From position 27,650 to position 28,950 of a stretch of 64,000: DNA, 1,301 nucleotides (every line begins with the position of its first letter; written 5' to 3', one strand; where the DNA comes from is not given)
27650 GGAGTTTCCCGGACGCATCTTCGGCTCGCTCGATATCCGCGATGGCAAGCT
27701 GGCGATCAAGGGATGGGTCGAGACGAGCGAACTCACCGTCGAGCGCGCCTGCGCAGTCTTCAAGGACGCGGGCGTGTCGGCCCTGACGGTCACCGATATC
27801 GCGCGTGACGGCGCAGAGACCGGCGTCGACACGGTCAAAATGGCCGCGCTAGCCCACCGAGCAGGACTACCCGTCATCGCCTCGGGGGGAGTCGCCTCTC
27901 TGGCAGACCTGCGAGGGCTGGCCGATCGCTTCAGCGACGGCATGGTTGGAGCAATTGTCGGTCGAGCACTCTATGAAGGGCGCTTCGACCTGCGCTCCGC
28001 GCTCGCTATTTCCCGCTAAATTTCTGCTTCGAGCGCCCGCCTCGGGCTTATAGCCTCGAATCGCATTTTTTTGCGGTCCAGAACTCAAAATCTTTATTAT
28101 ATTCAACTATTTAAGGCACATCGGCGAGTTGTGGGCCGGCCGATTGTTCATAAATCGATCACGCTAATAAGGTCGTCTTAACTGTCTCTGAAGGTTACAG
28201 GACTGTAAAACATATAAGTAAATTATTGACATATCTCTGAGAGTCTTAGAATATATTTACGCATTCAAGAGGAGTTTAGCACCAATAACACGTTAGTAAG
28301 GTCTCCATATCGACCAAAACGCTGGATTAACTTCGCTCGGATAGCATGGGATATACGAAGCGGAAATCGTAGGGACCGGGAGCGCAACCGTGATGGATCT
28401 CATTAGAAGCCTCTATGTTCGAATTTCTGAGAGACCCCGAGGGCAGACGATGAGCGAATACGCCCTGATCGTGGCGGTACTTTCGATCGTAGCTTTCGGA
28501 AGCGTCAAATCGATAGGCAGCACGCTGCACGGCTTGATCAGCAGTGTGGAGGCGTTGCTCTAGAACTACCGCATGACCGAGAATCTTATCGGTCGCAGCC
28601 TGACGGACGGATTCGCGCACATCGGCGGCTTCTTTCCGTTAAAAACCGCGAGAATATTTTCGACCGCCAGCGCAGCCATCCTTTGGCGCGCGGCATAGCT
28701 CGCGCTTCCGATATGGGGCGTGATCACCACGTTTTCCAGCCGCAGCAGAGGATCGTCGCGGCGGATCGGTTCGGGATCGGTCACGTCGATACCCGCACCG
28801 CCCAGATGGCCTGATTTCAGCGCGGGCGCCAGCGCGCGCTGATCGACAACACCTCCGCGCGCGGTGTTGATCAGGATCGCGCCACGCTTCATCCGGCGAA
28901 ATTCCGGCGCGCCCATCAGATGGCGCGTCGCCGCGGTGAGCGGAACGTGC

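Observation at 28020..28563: Orphan Flp (type IVb) pilin in a strongly AT-rich islet after the his operon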

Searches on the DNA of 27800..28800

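Call 6: search_rna_families(source=window, start=27800, end=28800, threshold=evalue, max_evalue=10)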
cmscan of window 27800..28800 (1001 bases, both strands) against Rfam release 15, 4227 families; matches with E-value up to 10: 1.
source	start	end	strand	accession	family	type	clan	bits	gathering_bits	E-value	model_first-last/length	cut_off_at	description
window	28177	28287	+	RF01226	snoZ5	Gene; snRNA; snoRNA; CD-box;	CL00045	16.6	60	8.3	1-113/113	no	Small nucleolar RNA Z5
